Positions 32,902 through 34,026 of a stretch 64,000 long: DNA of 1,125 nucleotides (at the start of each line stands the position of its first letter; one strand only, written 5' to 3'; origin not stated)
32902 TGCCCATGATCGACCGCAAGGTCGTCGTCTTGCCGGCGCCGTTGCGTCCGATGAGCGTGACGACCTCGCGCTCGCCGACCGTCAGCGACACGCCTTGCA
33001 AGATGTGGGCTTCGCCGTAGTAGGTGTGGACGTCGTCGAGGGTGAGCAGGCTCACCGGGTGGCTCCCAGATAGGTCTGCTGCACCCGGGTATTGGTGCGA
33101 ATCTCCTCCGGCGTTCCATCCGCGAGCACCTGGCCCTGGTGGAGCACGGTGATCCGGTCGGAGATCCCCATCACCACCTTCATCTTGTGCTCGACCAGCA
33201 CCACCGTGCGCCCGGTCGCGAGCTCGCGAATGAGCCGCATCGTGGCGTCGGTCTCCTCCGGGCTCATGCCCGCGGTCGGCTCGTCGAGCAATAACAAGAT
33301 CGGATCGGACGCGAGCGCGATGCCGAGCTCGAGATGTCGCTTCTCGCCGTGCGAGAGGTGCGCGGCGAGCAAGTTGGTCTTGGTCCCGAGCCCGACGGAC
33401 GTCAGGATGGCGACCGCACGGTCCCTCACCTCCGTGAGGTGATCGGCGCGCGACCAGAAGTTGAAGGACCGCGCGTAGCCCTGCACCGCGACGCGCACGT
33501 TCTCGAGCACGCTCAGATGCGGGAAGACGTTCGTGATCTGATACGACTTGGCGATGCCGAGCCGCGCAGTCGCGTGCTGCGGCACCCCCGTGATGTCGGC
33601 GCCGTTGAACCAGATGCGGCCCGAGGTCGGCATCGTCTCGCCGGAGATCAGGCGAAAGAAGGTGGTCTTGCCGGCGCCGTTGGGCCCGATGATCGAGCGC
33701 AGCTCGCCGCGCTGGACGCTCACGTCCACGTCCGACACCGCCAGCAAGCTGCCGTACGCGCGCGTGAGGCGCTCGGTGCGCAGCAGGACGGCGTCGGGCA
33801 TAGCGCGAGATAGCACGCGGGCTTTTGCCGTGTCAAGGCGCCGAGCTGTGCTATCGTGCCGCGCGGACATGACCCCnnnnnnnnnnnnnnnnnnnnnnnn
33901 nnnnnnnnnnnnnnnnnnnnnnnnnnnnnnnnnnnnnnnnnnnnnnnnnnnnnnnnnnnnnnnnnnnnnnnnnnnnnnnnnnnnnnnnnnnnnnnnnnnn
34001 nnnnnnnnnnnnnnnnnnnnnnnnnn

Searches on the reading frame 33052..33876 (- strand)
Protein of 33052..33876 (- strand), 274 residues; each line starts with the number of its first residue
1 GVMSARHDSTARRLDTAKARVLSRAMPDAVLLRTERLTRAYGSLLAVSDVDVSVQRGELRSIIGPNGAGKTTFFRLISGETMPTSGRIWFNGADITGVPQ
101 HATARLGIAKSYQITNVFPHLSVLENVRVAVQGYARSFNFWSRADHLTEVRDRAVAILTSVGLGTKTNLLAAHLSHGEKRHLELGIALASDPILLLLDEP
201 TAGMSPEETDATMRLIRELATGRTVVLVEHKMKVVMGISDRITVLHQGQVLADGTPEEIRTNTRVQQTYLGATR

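Call 34: search_protein_families(library=pfam, proteins=[window:33052-33876:-], max_evalue=0.00001)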
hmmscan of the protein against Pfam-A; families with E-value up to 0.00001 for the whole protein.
window:33052-33876:- (274 aa): 3 families
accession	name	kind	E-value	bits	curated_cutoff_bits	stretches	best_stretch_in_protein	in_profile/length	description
PF00005.33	ABC_tran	-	4.3e-30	105.5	25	1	48-202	2-137/137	ABC transporter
PF13304.12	AAA_21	-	7.1e-11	43.1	27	0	144-225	220-293/304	AAA domain, putative AbiEii toxin, Type IV TA system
PF12399.14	BCA_ABC_TP_C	-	4e-08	33.1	25.5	1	249-272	1-24/27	Branched-chain amino acid ATP-binding cassette transporter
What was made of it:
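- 32345..33876 (-): Two ABC ATPases (LivF-like 32345..33055, LivG-like 33052..33876), convergent with the Liv operon. Pfam ABC_tran and BCA_ABC_TP_C (call 34).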
